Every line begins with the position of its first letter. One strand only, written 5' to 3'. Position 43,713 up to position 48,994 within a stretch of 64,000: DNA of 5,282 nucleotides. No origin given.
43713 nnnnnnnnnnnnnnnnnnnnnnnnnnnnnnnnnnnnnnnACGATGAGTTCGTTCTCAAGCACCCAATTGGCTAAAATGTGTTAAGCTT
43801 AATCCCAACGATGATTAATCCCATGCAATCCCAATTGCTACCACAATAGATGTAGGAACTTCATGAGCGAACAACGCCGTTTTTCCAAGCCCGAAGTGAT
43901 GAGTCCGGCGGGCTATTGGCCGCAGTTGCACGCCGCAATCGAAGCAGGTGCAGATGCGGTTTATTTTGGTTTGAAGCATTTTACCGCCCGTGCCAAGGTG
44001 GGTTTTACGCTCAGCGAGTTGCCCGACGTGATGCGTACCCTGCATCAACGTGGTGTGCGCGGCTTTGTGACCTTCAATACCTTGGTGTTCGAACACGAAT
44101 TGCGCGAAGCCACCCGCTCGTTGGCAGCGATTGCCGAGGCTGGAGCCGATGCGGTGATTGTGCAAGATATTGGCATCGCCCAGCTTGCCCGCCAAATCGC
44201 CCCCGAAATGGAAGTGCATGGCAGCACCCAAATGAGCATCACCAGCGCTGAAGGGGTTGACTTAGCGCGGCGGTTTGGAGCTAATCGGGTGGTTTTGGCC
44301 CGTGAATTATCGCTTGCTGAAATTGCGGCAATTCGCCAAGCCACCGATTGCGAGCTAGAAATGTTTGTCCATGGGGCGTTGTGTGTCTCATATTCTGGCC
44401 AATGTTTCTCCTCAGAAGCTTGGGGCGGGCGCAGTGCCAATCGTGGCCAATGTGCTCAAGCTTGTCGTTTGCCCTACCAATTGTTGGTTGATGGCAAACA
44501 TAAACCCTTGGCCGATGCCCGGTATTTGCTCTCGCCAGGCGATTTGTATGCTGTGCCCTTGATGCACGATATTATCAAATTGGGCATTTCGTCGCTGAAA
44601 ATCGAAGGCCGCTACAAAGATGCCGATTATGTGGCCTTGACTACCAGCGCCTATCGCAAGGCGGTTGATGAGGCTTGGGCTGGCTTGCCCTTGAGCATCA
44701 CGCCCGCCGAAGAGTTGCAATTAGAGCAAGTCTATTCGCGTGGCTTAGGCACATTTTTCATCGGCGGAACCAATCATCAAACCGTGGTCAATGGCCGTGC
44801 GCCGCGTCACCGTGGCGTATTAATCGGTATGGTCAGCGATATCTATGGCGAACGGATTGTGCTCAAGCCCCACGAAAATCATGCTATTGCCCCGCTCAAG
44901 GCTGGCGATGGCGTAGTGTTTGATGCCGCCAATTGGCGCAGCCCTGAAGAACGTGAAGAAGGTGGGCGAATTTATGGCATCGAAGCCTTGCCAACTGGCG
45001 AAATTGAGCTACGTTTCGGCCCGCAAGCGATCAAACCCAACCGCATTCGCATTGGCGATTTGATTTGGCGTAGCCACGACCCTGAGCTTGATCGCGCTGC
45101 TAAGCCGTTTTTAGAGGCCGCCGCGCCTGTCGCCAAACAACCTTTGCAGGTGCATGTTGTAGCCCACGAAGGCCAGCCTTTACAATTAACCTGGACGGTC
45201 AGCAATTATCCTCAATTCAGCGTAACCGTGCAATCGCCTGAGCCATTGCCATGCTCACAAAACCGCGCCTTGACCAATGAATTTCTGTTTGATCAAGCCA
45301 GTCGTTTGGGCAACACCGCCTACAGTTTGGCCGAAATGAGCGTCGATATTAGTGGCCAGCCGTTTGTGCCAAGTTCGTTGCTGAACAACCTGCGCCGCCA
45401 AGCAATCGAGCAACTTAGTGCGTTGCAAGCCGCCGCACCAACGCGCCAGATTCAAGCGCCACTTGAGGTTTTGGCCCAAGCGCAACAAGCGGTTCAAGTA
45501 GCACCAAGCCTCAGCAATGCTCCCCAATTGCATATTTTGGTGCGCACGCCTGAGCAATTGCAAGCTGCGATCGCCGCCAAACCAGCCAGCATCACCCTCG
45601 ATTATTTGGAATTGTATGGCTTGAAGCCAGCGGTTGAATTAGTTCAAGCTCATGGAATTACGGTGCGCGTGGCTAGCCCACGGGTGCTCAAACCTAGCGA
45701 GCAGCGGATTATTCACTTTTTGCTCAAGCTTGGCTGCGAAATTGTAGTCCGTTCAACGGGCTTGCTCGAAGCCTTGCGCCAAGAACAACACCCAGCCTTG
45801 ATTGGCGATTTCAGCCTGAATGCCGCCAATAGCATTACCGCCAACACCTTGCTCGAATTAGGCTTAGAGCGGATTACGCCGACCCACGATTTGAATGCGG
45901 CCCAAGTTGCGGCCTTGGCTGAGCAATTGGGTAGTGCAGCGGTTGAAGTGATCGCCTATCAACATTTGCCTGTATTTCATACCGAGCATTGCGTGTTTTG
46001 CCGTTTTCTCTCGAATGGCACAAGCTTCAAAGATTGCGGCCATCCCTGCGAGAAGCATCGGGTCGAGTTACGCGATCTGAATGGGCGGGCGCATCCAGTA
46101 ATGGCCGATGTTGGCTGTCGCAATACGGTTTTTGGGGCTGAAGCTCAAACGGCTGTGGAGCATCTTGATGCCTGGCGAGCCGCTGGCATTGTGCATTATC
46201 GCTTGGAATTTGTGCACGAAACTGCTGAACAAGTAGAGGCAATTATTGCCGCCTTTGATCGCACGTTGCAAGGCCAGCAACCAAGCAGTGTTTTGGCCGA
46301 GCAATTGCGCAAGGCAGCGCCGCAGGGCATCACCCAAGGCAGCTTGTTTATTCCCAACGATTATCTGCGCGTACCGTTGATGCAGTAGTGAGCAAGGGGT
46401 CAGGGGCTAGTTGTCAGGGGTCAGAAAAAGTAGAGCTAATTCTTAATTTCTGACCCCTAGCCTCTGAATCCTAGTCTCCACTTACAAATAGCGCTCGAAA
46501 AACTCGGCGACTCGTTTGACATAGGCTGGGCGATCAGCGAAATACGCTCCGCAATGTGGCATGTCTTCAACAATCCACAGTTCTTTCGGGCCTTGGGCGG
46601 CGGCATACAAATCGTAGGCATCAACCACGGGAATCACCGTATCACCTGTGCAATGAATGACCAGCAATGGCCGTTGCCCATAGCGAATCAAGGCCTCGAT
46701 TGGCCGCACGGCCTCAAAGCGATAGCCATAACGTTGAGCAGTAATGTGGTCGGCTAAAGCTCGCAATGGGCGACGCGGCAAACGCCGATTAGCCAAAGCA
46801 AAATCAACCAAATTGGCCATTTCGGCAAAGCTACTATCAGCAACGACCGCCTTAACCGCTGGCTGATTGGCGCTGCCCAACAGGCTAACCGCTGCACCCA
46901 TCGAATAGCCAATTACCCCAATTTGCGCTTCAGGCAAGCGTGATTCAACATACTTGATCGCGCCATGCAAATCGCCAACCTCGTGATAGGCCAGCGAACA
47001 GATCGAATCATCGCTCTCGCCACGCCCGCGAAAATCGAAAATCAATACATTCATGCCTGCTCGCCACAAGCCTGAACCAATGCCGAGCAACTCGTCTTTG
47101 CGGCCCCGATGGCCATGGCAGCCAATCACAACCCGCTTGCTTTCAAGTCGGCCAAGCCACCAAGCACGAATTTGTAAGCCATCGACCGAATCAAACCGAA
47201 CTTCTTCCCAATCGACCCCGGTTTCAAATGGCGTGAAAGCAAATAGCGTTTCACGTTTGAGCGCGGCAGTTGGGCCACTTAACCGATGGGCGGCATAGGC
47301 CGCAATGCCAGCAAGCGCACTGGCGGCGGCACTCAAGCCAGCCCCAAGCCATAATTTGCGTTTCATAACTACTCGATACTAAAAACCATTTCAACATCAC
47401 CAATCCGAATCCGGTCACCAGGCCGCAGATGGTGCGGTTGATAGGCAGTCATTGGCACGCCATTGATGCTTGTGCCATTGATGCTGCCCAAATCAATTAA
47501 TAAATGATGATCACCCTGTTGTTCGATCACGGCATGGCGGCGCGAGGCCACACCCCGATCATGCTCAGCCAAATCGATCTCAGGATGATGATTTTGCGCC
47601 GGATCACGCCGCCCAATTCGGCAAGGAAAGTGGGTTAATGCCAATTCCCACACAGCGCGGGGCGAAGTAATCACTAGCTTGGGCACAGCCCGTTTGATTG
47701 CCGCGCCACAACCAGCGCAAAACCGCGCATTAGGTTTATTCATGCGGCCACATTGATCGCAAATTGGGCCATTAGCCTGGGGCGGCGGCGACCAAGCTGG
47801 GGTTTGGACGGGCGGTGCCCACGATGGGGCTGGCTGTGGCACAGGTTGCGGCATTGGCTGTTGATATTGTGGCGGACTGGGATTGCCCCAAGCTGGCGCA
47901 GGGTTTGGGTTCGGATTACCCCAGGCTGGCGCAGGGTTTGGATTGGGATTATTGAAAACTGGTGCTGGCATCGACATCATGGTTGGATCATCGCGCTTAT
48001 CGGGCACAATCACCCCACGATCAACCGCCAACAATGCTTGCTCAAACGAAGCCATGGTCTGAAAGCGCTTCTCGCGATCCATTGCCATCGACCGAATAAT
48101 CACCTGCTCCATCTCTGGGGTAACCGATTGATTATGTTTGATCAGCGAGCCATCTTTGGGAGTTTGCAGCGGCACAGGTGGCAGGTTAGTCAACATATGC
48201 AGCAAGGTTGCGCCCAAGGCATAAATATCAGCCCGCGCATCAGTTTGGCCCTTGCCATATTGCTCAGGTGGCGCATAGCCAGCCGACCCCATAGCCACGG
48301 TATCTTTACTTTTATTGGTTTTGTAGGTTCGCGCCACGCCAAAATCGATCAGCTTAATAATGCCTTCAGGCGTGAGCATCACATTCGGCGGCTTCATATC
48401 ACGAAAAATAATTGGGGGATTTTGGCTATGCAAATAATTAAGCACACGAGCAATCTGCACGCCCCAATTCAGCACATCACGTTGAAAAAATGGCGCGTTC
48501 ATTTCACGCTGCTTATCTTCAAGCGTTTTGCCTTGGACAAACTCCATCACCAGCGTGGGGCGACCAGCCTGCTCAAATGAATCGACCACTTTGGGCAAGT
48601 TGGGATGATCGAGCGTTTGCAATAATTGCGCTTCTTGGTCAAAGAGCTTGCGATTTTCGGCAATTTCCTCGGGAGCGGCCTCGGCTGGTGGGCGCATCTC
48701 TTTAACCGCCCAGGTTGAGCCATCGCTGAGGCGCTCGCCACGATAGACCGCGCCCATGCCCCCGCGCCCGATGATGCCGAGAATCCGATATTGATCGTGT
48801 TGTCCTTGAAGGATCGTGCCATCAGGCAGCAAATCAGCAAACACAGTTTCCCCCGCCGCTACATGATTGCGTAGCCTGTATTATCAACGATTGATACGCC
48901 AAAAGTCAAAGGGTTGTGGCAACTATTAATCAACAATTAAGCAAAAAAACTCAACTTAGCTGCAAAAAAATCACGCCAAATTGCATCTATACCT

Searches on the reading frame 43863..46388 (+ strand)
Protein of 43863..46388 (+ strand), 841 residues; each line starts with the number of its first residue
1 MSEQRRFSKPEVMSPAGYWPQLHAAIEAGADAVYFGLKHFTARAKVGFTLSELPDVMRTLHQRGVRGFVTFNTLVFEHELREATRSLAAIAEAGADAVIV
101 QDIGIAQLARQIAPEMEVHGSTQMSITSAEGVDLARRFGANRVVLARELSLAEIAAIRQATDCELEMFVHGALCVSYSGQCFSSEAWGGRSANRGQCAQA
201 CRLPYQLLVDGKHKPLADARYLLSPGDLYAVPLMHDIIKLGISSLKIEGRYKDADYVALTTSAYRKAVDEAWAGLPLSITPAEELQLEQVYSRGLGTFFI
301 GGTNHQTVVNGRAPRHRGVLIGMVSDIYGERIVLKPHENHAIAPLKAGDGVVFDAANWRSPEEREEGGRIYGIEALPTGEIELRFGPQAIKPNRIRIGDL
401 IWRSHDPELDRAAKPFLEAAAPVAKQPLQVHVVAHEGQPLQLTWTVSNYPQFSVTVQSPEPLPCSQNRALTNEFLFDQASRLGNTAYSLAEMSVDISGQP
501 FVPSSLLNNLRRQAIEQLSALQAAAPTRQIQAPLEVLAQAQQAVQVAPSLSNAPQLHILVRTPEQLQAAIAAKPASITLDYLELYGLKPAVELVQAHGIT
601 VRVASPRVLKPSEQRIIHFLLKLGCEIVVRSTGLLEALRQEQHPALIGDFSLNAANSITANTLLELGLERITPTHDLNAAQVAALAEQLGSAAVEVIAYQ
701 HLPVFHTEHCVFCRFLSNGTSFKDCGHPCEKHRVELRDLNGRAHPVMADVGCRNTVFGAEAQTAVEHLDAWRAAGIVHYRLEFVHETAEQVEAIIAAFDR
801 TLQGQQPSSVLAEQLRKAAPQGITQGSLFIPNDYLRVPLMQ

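Call 78: search_protein_families(library=pfam, proteins=[window:43863-46388:+], max_evalue=0.00001)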
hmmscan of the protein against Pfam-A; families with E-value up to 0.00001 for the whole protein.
window:43863-46388:+ (841 aa): 2 families
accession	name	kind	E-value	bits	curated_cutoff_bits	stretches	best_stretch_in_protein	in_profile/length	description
PF01136.24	Peptidase_U32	-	3.3e-94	315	22.4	2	81-305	2-232/233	Peptidase family U32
PF12392.13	DUF3656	-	7.9e-21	75.2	22.1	1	401-520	1-106/109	Collagenase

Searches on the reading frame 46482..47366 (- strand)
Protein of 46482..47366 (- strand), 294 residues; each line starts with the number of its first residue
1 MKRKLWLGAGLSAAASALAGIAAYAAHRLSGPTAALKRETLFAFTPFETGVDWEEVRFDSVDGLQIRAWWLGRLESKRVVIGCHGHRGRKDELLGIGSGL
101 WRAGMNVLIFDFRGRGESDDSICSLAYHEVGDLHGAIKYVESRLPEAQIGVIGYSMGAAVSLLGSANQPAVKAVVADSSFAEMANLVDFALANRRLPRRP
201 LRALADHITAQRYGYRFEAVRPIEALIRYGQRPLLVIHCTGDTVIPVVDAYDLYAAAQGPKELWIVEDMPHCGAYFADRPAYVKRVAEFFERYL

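Call 78: search_protein_families(library=pfam, proteins=[window:46482-47366:-], max_evalue=0.00001)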
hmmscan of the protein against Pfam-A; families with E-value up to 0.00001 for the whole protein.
window:46482-47366:- (294 aa): 5 families
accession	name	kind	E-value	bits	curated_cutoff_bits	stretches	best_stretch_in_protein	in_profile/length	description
PF12146.15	Hydrolase_4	-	1.6e-13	51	27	1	76-187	3-117/239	Serine aminopeptidase, S33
PF00561.26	Abhydrolase_1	-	3.6e-13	50.2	25.8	1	79-192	2-118/245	alpha/beta hydrolase fold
PF12697.13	Abhydrolase_6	-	4.5e-09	37.7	26.3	1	92-283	19-214/217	Alpha/beta hydrolase family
PF02129.25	Peptidase_S15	-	2.1e-06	28.1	23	0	100-185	47-134/262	X-Pro dipeptidyl-peptidase (S15 family)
PF00326.27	Peptidase_S9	-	8.2e-06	25.9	22.6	0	102-294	12-210/213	Prolyl oligopeptidase family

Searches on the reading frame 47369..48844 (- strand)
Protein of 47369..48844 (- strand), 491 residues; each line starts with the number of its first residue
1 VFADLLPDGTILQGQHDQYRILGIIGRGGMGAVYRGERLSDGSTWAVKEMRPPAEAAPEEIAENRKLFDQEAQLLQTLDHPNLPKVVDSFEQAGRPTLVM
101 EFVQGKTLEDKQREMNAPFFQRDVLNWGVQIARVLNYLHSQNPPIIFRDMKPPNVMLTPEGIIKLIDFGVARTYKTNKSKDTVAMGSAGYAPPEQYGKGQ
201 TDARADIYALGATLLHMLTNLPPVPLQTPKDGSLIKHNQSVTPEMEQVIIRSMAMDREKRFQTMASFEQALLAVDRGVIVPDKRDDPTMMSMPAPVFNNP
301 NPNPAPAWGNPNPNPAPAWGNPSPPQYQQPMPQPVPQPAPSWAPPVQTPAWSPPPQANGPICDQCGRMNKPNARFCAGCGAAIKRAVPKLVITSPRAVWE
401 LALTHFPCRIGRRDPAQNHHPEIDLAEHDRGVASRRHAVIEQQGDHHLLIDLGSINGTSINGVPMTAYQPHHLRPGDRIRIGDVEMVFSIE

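Call 78: search_protein_families(library=pfam, proteins=[window:47369-48844:-], max_evalue=0.00001)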
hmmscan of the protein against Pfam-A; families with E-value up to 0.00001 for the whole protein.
window:47369-48844:- (491 aa): 6 families
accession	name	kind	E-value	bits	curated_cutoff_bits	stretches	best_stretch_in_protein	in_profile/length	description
PF00069.31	Pkinase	-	5.3e-43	147.8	31.7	1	19-262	1-253/263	Protein kinase domain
PF07714.23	PK_Tyr_Ser-Thr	-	2.6e-27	96.2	23.1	1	24-261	6-249/258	Protein tyrosine and serine/threonine kinase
PF00498.31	FHA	-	1.1e-14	55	20.7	1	409-482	2-67/67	FHA domain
PF16697.10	Yop-YscD_cpl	-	1.2e-07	32.3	33.2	1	420-489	24-91/94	Inner membrane component of T3SS, cytoplasmic domain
PF01636.29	APH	-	1.9e-07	31.6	23.2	0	43-144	21-113/239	Phosphotransferase enzyme family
PF03109.22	ABC1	-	4.3e-07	29.8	22.9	1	73-183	122-226/244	ABC1 atypical kinase-like domain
